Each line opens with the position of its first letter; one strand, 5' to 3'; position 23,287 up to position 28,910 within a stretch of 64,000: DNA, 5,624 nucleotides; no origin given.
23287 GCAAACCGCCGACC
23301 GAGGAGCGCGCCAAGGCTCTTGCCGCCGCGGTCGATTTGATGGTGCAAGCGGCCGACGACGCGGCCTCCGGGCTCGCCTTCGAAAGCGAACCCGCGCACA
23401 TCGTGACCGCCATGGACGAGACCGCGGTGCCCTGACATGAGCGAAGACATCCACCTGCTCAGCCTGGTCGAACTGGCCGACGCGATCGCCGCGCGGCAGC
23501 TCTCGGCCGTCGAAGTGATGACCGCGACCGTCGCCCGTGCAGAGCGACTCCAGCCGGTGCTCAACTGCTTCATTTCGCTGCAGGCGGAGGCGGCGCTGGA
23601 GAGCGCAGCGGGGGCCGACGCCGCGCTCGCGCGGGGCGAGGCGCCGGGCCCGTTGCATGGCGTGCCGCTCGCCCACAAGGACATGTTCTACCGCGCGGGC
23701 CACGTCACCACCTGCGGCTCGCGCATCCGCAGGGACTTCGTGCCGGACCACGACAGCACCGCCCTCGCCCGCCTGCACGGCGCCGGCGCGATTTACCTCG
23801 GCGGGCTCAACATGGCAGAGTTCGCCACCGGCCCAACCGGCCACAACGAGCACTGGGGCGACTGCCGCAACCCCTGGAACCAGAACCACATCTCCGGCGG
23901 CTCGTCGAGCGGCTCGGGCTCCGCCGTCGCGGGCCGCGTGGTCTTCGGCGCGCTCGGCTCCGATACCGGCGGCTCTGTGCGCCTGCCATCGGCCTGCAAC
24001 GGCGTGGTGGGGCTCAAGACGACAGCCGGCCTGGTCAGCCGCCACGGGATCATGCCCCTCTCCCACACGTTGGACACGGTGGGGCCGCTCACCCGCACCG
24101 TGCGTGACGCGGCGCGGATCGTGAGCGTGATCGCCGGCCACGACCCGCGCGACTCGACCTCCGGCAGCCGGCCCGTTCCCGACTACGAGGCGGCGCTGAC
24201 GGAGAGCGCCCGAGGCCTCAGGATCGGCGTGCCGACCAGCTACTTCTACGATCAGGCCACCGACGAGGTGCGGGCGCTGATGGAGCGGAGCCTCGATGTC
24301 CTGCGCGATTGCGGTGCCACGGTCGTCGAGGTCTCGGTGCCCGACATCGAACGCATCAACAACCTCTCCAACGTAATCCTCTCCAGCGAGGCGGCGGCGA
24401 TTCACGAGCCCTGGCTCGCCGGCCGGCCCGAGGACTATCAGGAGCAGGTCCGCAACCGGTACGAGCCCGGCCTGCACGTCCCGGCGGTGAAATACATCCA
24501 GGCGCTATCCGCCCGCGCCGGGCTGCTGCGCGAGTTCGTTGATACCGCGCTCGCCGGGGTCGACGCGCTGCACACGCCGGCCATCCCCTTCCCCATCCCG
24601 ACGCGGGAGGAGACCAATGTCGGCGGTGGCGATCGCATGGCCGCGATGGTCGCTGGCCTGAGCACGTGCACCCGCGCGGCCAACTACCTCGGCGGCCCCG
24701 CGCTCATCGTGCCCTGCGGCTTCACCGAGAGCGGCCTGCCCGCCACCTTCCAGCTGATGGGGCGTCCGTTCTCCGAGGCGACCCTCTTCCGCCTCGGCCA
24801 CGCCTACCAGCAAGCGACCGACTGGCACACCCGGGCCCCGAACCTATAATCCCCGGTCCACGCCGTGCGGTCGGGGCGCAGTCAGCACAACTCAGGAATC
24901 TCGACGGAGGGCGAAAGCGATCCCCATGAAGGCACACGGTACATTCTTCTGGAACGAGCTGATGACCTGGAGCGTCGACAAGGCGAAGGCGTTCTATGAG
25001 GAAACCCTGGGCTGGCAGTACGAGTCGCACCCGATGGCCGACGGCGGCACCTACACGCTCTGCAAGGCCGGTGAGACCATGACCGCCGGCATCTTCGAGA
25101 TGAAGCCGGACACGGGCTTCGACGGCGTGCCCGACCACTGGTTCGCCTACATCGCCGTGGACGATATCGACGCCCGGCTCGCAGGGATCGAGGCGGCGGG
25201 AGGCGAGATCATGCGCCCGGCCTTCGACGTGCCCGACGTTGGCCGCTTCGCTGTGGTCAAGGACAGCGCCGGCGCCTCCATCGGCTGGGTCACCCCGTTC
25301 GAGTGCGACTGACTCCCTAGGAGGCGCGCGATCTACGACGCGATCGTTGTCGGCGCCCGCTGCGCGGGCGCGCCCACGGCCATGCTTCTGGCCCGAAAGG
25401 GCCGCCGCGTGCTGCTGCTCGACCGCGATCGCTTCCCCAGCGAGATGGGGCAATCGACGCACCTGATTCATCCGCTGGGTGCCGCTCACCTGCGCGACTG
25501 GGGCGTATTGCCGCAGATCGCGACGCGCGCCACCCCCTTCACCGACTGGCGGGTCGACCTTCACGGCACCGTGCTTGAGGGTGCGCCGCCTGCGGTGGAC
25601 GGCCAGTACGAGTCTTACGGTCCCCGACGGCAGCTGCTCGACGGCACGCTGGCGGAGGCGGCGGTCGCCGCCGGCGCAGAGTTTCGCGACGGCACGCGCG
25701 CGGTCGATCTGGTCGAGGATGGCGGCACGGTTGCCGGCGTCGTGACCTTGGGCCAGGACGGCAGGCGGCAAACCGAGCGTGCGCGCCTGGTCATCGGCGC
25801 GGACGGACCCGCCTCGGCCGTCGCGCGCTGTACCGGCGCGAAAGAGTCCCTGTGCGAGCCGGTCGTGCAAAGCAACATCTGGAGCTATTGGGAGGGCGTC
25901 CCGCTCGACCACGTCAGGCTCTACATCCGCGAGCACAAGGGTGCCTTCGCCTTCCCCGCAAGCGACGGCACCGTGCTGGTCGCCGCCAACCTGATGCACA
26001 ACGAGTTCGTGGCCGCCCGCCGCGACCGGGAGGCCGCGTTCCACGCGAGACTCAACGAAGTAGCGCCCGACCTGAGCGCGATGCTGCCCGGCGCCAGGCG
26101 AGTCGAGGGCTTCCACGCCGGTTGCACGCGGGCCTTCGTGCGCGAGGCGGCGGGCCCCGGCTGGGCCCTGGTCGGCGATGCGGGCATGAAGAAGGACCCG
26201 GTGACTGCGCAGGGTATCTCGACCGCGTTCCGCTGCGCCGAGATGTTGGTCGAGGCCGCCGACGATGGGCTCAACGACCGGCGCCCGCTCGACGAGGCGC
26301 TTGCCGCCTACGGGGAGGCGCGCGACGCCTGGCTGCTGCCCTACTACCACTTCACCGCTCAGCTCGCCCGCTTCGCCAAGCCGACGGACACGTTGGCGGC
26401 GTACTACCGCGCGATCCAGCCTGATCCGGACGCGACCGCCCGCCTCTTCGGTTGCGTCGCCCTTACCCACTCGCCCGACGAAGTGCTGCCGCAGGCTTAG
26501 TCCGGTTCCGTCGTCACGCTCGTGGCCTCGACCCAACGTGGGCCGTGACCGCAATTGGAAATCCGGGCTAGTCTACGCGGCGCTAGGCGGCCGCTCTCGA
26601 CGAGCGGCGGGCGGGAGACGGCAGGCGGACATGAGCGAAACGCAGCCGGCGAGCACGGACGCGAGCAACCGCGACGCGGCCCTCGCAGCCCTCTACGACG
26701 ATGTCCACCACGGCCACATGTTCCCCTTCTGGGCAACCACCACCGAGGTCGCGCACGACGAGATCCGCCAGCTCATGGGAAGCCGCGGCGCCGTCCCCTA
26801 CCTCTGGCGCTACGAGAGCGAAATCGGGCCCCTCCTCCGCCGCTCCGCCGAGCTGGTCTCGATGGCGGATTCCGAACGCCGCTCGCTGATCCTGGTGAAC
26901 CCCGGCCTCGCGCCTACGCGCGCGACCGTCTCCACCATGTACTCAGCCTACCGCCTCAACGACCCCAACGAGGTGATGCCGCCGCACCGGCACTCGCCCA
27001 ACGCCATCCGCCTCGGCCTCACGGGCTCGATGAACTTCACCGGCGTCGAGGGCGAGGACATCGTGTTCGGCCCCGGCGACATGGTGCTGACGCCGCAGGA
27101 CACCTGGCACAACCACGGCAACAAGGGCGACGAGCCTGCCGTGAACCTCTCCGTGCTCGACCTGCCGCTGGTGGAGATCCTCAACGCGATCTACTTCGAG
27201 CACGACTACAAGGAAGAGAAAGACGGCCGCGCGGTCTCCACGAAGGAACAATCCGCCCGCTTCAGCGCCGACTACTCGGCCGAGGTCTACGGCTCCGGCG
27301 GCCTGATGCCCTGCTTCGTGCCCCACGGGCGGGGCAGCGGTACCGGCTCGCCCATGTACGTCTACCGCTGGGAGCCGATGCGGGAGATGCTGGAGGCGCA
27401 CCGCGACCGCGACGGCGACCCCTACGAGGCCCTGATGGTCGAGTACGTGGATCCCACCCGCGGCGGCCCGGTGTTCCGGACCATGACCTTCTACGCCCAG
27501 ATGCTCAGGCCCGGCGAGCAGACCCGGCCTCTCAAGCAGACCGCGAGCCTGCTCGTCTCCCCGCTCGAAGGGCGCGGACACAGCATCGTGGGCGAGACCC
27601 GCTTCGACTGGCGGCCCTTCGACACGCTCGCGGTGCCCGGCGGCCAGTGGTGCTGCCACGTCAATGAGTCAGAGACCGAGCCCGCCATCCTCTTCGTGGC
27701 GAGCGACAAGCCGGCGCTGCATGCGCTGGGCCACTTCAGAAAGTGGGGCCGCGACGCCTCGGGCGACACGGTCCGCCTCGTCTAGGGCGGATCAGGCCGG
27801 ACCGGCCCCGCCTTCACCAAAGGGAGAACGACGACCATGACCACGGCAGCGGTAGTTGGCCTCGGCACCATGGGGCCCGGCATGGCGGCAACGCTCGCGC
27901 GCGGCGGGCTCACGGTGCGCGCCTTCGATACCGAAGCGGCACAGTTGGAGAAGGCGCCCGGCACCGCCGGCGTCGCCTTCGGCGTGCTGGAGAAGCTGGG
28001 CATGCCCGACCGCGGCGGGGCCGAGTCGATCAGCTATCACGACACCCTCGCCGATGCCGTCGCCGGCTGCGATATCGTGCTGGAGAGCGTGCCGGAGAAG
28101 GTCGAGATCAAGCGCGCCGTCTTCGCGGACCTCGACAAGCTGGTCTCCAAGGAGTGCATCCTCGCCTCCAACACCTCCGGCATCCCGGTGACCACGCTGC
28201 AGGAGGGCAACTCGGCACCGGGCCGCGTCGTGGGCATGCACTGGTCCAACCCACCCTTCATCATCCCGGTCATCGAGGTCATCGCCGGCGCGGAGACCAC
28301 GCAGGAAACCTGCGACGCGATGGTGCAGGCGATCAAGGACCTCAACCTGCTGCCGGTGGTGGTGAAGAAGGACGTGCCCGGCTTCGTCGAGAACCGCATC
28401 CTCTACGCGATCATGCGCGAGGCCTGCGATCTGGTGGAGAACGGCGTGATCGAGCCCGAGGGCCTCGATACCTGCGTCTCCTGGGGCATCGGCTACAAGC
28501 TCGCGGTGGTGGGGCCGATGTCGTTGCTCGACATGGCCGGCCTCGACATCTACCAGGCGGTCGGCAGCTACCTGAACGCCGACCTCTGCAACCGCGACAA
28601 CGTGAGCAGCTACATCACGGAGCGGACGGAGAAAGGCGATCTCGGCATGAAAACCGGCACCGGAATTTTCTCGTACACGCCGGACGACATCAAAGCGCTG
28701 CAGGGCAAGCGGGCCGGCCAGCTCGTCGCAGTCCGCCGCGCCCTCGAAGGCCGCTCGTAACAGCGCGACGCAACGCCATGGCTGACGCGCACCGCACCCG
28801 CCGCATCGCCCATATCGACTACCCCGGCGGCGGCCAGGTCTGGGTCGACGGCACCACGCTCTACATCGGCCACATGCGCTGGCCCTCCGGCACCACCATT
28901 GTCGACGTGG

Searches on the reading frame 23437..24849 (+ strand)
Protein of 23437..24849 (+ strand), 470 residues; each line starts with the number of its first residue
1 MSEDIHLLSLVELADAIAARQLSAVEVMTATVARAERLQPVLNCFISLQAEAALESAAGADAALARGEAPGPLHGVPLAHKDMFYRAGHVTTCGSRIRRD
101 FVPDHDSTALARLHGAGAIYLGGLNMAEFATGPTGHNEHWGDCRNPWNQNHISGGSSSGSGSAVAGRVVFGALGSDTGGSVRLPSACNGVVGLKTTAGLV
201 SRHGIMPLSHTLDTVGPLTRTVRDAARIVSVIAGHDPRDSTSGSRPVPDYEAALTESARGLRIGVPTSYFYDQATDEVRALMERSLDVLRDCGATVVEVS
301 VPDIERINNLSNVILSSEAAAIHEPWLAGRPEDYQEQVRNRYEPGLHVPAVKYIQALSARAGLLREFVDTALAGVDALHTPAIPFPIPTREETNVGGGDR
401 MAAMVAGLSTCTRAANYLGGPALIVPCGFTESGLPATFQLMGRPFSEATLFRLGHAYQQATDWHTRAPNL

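Call 46: search_protein_families(library=pfam, proteins=[window:23437-24849:+], max_evalue=0.0001)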
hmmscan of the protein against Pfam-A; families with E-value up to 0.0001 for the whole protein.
window:23437-24849:+ (470 aa): 1 family
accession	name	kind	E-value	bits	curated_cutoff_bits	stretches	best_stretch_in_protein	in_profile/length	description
PF01425.27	Amidase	-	8.4e-110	368.3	27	1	26-450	1-444/445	Amidase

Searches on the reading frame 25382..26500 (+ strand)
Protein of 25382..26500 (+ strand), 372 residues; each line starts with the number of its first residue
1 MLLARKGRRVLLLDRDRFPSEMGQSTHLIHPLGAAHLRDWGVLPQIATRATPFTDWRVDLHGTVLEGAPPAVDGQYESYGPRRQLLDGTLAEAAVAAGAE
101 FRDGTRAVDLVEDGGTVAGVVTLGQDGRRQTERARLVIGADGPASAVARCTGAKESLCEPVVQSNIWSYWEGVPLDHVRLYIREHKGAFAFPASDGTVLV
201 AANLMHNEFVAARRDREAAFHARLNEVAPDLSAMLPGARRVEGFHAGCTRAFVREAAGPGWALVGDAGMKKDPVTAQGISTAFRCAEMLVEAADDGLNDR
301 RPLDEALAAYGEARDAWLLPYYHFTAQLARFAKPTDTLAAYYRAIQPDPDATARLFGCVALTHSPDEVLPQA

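Call 46: search_protein_families(library=pfam, proteins=[window:25382-26500:+], max_evalue=0.0001)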
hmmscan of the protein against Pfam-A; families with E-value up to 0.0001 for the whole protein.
window:25382-26500:+ (372 aa): 2 families
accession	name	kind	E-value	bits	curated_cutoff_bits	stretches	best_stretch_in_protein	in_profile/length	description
PF01494.25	FAD_binding_3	-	3.1e-16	60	22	1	2-290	19-315/349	FAD binding domain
PF01266.30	DAO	-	2.4e-10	40.9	27.9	1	89-251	154-312/353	FAD dependent oxidoreductase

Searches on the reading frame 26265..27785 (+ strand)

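Call 46: search_protein_families(library=pfam, proteins=[window:26265-27785:+], max_evalue=0.0001)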
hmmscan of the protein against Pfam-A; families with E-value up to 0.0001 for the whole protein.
window:26265-27785:+ (506 aa): 1 family
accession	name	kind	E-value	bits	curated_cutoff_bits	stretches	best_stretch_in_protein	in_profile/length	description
PF07883.17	Cupin_2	-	3.9e-20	71.8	27.2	1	234-297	7-69/70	Cupin domain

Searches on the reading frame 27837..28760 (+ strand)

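Call 46: search_protein_families(library=pfam, proteins=[window:27837-28760:+], max_evalue=0.0001)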
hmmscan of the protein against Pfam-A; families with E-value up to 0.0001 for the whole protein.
window:27837-28760:+ (307 aa): 4 families
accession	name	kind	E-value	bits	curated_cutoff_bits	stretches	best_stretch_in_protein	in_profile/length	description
PF02737.24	3HCDH_N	-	1.3e-45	155.9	22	1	4-179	2-179/180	3-hydroxyacyl-CoA dehydrogenase, NAD binding domain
PF00725.27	3HCDH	-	1e-18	68.1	22.1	1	182-280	1-97/97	3-hydroxyacyl-CoA dehydrogenase, C-terminal domain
PF03446.21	NAD_binding_2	-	1.6e-09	38.4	21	1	5-113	3-93/161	NAD binding domain of 6-phosphogluconate dehydrogenase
PF01210.29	NAD_Gly3P_dh_N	-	2.6e-05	24.7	23.1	1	5-158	3-140/158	NAD-dependent glycerol-3-phosphate dehydrogenase N-terminus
